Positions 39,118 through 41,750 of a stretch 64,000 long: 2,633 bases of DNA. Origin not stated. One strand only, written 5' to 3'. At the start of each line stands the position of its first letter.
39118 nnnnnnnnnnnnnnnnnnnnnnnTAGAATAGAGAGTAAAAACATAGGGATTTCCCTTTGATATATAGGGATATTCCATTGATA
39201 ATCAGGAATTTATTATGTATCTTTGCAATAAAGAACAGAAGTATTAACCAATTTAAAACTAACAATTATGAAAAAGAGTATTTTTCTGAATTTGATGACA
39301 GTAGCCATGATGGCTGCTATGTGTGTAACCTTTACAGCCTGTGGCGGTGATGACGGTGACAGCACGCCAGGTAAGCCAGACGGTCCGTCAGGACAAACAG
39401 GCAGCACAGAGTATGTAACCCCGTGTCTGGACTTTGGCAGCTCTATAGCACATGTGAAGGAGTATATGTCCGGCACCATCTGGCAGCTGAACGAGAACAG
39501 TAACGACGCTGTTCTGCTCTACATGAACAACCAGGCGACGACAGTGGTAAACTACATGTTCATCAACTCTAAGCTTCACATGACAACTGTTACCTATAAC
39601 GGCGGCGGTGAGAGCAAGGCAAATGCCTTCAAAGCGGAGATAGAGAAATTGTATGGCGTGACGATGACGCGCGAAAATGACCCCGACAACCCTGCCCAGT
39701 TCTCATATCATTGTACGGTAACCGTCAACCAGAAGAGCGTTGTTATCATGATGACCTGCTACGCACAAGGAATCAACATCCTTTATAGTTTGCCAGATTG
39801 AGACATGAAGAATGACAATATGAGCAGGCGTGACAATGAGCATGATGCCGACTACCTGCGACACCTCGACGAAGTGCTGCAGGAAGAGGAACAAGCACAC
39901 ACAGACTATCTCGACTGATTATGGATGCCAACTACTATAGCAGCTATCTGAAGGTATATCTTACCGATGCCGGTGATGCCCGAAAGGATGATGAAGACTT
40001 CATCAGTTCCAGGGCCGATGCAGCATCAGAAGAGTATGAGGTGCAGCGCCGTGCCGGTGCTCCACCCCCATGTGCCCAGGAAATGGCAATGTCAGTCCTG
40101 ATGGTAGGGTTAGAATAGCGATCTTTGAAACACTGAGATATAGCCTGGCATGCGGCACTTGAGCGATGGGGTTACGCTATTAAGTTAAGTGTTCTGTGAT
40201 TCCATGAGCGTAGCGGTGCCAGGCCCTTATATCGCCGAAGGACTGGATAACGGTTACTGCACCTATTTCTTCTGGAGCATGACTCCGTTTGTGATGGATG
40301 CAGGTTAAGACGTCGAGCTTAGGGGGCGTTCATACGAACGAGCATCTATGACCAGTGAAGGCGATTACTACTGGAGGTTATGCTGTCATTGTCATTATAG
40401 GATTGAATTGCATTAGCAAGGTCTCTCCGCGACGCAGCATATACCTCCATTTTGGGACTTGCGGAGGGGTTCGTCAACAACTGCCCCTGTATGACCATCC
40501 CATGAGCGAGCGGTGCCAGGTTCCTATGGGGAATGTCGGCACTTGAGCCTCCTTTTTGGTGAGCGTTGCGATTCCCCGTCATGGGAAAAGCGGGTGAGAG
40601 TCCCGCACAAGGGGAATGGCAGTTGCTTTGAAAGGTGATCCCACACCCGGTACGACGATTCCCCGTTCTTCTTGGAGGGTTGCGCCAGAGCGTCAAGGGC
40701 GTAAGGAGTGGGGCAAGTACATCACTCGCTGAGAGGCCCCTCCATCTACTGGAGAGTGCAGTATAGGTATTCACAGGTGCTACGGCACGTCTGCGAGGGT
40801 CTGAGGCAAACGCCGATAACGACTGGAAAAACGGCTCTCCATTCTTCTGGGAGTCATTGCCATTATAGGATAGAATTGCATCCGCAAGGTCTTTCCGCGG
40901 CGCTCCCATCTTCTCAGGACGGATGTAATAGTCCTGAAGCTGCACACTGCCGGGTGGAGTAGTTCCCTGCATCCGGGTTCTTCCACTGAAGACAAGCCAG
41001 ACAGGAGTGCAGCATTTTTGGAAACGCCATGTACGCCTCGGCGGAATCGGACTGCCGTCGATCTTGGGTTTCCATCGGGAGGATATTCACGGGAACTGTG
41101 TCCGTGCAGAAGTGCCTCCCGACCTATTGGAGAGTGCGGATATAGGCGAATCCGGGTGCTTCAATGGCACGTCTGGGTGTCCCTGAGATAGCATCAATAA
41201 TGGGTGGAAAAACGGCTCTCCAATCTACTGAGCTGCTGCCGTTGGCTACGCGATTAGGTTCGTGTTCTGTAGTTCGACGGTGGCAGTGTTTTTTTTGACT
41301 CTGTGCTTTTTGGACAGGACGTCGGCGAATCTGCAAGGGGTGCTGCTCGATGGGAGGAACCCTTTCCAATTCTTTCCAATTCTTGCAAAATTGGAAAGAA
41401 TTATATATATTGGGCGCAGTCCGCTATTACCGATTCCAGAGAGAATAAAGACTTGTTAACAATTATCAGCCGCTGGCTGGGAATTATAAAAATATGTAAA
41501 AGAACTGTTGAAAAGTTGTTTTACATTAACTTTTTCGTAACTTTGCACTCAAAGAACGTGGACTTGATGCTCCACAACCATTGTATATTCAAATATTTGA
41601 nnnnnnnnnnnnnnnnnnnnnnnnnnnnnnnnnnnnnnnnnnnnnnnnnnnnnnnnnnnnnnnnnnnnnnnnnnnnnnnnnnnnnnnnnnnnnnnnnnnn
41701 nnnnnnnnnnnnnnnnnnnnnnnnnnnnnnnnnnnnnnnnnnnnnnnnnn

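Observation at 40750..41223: Motif B duplicated with covarying hairpins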

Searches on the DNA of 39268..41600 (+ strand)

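Call 6: search_rna_families(source=window, start=39800, end=41600, threshold=evalue, max_evalue=10, show_alignments=2)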
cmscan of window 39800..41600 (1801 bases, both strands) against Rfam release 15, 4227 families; matches with E-value up to 10: 4.
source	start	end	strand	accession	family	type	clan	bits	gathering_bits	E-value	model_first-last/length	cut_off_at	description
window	41367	41413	-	RF02584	KRAS_3UTR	Cis-reg;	-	23.1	49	9.8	1-49/49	no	KRAS 3' UTR cis-regulatory element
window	40348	40394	-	RF01634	ceN44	Gene; snRNA; snoRNA; CD-box;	-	17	70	3.7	1-74/74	no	Caenorhabditis snoRNA ceN44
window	41360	41410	-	RF03477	MIR862_2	Gene; miRNA;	-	16.8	71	8.1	1-90/90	no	MIR862_2 microRNA precursor family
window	40588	40615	+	RF02003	group-II-D1D4-4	Intron;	CL00102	12.5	49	7.7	1-138/138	no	Group II catalytic intron D1-D4-4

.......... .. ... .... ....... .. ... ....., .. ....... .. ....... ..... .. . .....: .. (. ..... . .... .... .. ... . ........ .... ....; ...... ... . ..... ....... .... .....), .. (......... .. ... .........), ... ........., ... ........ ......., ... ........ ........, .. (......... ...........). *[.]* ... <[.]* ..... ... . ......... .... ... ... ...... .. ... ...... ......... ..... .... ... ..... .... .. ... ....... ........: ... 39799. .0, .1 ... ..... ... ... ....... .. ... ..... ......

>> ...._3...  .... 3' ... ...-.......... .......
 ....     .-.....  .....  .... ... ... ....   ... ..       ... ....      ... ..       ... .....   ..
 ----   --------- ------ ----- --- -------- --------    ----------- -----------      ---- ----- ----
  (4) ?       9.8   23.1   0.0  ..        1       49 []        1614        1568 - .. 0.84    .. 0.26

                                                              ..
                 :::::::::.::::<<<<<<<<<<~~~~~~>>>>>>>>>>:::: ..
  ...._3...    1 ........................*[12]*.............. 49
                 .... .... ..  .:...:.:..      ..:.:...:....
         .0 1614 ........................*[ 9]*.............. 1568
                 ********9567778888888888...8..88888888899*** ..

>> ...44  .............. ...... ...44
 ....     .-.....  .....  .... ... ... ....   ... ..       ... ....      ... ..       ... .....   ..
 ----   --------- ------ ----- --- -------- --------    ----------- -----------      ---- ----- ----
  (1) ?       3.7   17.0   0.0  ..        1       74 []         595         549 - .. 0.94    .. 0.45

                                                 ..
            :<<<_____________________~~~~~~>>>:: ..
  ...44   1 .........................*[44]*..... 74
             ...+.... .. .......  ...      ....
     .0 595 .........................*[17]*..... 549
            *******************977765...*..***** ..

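Call 35: build_rna_model(alignment_id=A1, structure=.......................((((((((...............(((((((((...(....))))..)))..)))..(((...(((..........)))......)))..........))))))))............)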
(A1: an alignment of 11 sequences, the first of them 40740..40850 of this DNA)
Model R1 built from alignment A1 (11 sequences, 140 columns); structure: as given.
model positions 116; base pairs 24; branch points 1; effective number of sequences 2.27; information 0.59 bits per position. Calibrated on 0.2 Mb of random sequence (short: E-values are rough).
structure used (alignment columns):
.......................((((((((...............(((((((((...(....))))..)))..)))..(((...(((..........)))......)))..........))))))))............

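Call 36: search_with_rna_model(model_id=R1, sources=[window, L016, L024, L027, L045, L052, L055, L056, L058, L059, L060, L061, L062, L063, L064, L066, L067, L069, L070, L072, L073, L074, L075, L076, L077, L080, L081, L085, L087, L088, L090, L093, L053, L054, L057, L065, L068, L071, L078, L079, L082, L083, L084, L086, L089, L091, L092], max_evalue=0.01, make_alignment=true)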
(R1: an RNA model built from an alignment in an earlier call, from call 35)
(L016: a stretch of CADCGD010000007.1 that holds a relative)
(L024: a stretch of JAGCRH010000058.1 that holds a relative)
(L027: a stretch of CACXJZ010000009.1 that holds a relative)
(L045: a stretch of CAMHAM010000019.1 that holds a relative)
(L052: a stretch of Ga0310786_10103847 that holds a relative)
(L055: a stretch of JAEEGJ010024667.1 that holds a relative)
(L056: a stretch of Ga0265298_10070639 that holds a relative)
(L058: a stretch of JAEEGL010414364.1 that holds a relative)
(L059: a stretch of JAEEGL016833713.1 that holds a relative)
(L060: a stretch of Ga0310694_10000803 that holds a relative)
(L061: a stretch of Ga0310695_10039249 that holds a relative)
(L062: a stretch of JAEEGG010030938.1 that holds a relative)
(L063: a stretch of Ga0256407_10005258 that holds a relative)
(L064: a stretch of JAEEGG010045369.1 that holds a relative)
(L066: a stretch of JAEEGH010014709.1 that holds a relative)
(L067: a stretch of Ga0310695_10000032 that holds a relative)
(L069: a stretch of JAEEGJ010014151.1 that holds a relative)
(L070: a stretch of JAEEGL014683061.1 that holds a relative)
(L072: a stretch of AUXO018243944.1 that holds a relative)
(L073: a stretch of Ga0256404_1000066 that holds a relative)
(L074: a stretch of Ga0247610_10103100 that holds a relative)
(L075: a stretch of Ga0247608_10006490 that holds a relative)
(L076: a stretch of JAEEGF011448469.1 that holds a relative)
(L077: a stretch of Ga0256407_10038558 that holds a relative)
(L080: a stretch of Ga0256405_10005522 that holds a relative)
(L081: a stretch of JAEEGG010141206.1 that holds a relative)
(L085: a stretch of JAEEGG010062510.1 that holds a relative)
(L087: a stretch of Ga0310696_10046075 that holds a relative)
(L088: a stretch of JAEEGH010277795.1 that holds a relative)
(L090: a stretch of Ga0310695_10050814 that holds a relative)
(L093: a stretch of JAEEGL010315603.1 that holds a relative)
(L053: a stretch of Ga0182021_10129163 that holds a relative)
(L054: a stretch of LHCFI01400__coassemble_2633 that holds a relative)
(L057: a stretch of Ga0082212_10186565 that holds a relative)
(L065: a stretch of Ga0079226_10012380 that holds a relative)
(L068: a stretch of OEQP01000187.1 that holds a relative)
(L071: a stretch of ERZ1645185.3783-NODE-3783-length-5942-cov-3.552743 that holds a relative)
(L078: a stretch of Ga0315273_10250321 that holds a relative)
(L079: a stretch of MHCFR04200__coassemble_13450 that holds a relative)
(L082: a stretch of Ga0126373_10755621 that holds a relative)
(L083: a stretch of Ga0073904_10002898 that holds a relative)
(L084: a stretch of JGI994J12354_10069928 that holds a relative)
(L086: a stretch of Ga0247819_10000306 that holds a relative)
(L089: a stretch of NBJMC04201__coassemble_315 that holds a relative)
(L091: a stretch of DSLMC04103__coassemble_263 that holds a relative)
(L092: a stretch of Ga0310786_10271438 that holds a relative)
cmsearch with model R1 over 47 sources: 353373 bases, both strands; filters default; matches with E-value up to 0.01: 59.
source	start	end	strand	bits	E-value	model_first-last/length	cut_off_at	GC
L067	7031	7146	+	122.5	8.3e-31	1-116/116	no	0.53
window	40736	40851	+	122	1.1e-30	1-116/116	no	0.55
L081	2354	2469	+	120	4e-30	1-116/116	no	0.55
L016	943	1058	+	118.9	8e-30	1-116/116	no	0.53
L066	3057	3172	+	118.9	8.1e-30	1-116/116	no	0.53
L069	6034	6149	-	118.9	8.1e-30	1-116/116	no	0.53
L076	673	788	+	118.9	8.1e-30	1-116/116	no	0.53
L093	7564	7679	+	118.9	8.1e-30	1-116/116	no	0.53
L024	3264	3380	+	118.4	1.1e-29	1-116/116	no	0.55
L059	1689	1804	+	118.4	1.1e-29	1-116/116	no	0.51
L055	2807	2922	+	117.8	1.6e-29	1-116/116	no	0.53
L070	1798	1913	-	117.8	1.6e-29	1-116/116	no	0.53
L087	433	548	+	117.5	1.9e-29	1-116/116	no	0.55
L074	2242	2357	+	116.1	4.6e-29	1-116/116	no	0.51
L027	7636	7757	-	114.5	1.3e-28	1-116/116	no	0.49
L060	6184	6299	+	112.8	3.7e-28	1-116/116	no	0.51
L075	8025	8143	-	111.5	8.7e-28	1-116/116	no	0.53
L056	1127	1242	+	111.3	1e-27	1-116/116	no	0.54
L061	367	485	-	110.9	1.3e-27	1-116/116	no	0.5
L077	1818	1936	+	110.9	1.3e-27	1-116/116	no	0.5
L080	2447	2562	+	110.5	1.6e-27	1-116/116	no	0.53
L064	3124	3239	-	110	2.3e-27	1-116/116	no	0.49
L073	2180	2293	-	107.8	9e-27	1-116/116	no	0.54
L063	650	765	-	107.5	1.1e-26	1-116/116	no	0.53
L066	3225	3341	+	106.3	2.3e-26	1-116/116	no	0.53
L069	5865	5981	-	106.3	2.3e-26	1-116/116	no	0.53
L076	841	957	+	106.3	2.3e-26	1-116/116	no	0.53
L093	7732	7848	+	106.3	2.3e-26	1-116/116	no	0.53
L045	3702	3818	-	104.7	6.7e-26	1-116/116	no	0.55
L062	172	288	-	102.8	2.2e-25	1-116/116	no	0.51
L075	7476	7594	-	102.6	2.5e-25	1-116/116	no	0.56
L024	4044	4162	+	102.2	3.1e-25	1-116/116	no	0.56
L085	4253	4368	+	100.2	1.1e-24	1-116/116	no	0.55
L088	507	622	-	100.2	1.1e-24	1-116/116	no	0.55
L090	2317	2436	+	98.6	3.2e-24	1-116/116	no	0.5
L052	2092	2205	-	97.9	4.9e-24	1-116/116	no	0.5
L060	7053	7166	+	96.3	1.4e-23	1-116/116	no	0.49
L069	6244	6357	-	95.3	2.6e-23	1-116/116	no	0.55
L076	465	578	+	95.3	2.6e-23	1-116/116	no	0.55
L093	7356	7469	+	95.3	2.6e-23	1-116/116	no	0.55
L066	2623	2736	+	95.2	2.6e-23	1-116/116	no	0.53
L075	7649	7762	-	95.2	2.7e-23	1-116/116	no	0.53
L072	1474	1577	-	93.3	9.1e-23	13-116/116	5'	0.47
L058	2106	2225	+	88.4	2e-21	1-116/116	no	0.5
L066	2323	2424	+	87.6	3.4e-21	1-116/116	no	0.52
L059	241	347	+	83.3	5e-20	1-116/116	no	0.52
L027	7204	7321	-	81.4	1.7e-19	1-116/116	no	0.46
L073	1580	1696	-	80.9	2.3e-19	1-116/116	no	0.49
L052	2322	2430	-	78.5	1e-18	1-116/116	no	0.52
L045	4182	4303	-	78.5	1.1e-18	1-116/116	no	0.51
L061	3217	3322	-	76.4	4e-18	1-116/116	no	0.56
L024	3792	3900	+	72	6.4e-17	1-116/116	no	0.49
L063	27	143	-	63.8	1.2e-14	1-116/116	no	0.46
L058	99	199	+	61.6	4.8e-14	1-116/116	no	0.51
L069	6767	6870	-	38.3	1.3e-07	1-116/116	no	0.52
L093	6843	6946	+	38.3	1.3e-07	1-116/116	no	0.52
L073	2352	2404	-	37.5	2.1e-07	64-116/116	5'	0.43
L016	736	836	+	32.3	5.8e-06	1-116/116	no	0.54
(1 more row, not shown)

Alignment A2: 59 matches aligned to the model, 133 columns, each read 5' to 3' on its own strand. Consensus structure (alignment columns), stored with it:
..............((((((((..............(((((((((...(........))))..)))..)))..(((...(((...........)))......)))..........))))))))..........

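Call 44: search_dna_similar(query=window:40100-41320:+, collection=plasmids, mode=distant, max_rows=15)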
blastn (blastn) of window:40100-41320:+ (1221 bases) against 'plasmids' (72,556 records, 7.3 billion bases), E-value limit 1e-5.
No match.

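Call 45: search_with_rna_model(model_id=R1, sources=[L094], max_evalue=1)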
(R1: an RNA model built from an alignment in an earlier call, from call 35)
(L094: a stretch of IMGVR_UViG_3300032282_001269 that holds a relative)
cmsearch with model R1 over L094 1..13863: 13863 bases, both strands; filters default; matches with E-value up to 1: 0.
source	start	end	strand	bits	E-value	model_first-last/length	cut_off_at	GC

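Call 69: search_dna_similar(query=window:40100-41320:+, collection=phages, mode=distant, max_rows=10)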
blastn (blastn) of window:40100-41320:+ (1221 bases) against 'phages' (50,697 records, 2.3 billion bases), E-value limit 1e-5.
No match.

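Call 80: search_rna_families(source=window, start=40736, end=40852, threshold=evalue, max_evalue=10, show_alignments=3)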
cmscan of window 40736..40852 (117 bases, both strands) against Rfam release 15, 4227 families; matches with E-value up to 10: 0.
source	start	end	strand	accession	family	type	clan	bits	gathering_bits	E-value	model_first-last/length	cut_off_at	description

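Call 81: search_rna_families(source=L099, start=8060, end=8320, threshold=evalue, max_evalue=10, show_alignments=2)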
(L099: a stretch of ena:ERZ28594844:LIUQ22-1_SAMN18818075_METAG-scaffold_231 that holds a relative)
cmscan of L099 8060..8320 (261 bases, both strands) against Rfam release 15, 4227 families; matches with E-value up to 10: 1.
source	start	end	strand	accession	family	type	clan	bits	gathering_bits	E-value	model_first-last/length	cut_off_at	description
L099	8084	8180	+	RF01500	Afu_198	Gene; snRNA; snoRNA; CD-box;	-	17.4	40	0.25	48-149/149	no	A. fumigatus snoRNA Afu_198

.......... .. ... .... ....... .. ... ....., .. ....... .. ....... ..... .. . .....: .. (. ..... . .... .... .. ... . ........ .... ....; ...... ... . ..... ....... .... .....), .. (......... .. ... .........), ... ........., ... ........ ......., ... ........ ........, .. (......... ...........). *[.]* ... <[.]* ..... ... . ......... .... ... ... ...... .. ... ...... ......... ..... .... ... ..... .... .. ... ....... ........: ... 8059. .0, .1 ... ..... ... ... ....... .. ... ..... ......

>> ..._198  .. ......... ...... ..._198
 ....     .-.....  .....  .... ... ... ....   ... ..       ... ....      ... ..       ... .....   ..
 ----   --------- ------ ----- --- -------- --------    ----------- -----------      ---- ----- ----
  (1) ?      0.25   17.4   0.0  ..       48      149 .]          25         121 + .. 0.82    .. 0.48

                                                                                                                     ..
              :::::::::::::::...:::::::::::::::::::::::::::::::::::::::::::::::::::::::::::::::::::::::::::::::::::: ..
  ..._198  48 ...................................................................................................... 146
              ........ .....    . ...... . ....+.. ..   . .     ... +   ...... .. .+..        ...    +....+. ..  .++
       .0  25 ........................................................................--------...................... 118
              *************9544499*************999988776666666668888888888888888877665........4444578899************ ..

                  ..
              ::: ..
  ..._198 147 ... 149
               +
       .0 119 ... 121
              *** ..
